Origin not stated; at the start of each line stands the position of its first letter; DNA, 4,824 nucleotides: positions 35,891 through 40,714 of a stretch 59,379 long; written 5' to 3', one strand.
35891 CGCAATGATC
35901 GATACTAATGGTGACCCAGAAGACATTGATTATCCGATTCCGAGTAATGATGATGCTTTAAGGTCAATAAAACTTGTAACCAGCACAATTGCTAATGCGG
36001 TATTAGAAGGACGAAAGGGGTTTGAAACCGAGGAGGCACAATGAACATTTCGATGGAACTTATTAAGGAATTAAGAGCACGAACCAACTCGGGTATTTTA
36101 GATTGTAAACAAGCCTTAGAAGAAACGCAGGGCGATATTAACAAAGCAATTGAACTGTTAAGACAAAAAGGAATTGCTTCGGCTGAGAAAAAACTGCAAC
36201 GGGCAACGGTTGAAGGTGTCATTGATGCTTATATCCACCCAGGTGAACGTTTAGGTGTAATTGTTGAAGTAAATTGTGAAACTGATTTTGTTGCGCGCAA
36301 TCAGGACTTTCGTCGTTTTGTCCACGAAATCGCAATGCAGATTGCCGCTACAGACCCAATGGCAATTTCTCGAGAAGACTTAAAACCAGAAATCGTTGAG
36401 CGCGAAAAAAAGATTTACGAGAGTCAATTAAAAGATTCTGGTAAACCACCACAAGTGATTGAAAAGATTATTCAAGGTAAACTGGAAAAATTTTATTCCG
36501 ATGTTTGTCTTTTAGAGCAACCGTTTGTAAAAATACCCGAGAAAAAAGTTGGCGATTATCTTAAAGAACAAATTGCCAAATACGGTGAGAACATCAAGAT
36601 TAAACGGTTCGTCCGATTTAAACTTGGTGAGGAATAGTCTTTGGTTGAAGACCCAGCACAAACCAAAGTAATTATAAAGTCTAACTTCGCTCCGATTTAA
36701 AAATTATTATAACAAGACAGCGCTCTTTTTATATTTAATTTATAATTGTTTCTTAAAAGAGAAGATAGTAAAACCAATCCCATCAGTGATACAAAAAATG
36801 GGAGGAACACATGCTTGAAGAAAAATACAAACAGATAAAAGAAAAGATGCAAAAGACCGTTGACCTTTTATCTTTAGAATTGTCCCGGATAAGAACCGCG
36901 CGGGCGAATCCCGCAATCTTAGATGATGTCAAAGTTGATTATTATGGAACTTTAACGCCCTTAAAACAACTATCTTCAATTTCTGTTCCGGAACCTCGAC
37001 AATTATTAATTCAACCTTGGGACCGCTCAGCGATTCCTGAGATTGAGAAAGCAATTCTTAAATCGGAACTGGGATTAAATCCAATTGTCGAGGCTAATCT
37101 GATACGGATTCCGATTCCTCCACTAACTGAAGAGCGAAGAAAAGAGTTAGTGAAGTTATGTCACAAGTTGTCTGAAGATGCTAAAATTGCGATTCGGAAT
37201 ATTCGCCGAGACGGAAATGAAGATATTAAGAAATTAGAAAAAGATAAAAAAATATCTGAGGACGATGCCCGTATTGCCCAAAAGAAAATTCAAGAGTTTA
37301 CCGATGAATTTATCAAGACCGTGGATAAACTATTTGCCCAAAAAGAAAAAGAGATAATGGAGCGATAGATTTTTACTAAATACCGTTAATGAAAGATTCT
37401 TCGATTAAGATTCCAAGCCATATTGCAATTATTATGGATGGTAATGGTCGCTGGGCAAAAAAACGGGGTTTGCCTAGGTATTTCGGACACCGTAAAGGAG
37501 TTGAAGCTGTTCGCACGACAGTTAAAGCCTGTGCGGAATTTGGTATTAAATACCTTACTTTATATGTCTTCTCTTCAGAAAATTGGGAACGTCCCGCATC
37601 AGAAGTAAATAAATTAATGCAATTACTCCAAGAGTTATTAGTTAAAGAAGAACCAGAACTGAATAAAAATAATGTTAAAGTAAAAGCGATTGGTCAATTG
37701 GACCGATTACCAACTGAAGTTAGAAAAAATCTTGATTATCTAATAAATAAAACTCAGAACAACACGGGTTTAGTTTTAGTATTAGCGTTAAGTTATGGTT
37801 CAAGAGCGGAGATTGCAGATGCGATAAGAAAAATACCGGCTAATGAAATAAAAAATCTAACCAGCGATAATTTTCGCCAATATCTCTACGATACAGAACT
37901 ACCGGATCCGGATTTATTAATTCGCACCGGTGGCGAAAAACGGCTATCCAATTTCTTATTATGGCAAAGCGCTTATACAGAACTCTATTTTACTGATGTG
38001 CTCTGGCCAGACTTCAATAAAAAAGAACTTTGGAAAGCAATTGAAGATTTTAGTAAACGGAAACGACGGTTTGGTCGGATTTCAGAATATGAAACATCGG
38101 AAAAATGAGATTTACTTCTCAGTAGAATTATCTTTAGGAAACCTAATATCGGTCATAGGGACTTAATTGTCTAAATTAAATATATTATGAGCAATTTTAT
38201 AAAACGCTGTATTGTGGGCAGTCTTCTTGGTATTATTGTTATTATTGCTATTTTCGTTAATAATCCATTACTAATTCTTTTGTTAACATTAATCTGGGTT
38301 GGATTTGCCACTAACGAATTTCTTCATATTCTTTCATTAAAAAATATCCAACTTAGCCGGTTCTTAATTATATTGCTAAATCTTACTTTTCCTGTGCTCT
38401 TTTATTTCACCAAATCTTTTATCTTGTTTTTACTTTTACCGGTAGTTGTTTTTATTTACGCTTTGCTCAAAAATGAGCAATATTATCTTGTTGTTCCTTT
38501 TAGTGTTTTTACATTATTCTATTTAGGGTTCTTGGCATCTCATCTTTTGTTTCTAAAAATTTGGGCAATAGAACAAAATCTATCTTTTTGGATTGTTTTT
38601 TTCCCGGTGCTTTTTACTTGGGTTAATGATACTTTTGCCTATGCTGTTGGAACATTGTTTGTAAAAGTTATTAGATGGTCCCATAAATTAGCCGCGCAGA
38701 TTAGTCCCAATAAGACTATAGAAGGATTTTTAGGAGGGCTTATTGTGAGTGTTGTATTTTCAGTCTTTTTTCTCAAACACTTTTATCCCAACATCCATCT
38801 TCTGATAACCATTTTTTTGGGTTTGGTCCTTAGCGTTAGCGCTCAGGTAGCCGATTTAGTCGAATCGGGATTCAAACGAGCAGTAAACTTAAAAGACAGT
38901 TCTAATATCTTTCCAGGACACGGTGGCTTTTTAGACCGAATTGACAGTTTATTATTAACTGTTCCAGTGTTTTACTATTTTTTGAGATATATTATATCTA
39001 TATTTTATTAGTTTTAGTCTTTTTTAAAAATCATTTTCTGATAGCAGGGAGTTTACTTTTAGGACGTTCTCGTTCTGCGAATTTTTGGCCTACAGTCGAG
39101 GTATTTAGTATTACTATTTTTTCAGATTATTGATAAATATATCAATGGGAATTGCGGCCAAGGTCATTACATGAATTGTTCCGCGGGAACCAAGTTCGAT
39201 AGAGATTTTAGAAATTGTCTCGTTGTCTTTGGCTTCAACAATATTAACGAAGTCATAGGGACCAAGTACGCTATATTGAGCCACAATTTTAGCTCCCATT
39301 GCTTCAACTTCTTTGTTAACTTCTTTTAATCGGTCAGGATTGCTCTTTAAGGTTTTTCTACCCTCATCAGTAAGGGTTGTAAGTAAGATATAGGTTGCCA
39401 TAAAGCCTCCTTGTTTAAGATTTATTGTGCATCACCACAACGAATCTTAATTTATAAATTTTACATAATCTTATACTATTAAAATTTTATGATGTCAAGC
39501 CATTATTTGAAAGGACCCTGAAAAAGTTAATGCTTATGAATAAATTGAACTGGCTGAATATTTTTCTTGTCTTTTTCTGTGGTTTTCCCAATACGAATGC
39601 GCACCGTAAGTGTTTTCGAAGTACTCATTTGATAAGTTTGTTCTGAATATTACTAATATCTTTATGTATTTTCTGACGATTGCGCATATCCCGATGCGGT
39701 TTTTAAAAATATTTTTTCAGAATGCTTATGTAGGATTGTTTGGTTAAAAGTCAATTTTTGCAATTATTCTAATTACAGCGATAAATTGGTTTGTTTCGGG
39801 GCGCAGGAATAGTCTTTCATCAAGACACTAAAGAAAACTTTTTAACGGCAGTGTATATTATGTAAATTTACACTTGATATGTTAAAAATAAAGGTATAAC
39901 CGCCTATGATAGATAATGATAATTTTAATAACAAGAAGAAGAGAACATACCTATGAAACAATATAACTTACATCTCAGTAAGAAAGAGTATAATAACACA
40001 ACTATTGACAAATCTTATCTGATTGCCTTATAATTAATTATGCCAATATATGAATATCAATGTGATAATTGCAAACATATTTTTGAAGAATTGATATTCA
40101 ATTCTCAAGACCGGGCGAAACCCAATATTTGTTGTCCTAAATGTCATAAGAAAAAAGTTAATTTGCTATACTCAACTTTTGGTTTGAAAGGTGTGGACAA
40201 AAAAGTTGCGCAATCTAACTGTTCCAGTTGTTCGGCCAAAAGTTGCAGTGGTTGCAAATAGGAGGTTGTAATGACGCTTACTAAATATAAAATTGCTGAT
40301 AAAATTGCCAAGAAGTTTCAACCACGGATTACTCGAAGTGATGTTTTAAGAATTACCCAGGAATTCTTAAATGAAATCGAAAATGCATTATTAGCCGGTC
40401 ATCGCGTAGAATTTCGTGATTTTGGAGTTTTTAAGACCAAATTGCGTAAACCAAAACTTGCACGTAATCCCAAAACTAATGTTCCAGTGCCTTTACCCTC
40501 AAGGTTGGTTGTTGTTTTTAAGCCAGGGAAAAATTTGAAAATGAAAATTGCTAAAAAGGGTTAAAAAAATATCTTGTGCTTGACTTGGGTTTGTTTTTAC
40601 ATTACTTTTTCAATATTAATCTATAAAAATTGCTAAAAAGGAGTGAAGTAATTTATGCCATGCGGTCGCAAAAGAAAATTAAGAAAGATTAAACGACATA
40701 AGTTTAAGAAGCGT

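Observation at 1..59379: Window-wide pattern: short tandem duplications sit precisely on gene starts, stops and gene-gene junctions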

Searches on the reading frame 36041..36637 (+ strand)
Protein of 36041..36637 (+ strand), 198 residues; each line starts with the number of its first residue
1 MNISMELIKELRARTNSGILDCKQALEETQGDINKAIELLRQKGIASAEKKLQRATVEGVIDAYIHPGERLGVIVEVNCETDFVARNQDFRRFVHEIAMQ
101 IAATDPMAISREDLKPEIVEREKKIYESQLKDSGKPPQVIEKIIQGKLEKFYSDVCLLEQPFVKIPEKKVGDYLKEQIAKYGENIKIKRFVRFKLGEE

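Call 21: search_protein_families(library=pfam, proteins=[window:36041-36637:+], max_evalue=0.00001)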
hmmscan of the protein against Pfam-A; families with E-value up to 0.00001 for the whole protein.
window:36041-36637:+ (198 aa): 1 family
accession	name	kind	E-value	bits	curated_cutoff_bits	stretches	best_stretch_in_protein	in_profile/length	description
PF00889.24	EF_TS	-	1.7e-41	142.5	27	2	93-197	106-204/204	Elongation factor TS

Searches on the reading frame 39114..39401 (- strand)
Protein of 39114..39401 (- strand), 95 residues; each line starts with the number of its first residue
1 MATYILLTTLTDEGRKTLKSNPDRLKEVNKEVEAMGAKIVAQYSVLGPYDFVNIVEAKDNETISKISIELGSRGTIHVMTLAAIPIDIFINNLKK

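Call 22: search_protein_families(library=pfam, proteins=[window:39114-39401:-], max_evalue=0.00001)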
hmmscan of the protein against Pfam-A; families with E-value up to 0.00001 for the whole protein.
window:39114-39401:- (95 aa): 1 family
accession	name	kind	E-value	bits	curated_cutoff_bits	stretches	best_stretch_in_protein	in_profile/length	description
PF08734.17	GYD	-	6.1e-28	97.1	31.4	1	4-89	1-87/91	GYD domain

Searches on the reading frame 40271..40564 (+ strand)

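Call 22: search_protein_families(library=pfam, proteins=[window:40271-40564:+], max_evalue=0.00001)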
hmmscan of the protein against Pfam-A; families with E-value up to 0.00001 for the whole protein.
window:40271-40564:+ (97 aa): 2 families
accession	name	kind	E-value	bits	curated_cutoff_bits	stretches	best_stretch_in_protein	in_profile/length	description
PF00216.26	Bac_DNA_binding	-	8.7e-23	80.8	22.4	1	3-93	1-89/90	Bacterial DNA-binding protein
PF18291.6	HU-HIG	-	1.7e-08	35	26.2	1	2-95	31-120/125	HU domain fused to wHTH, Ig, or Glycine-rich motif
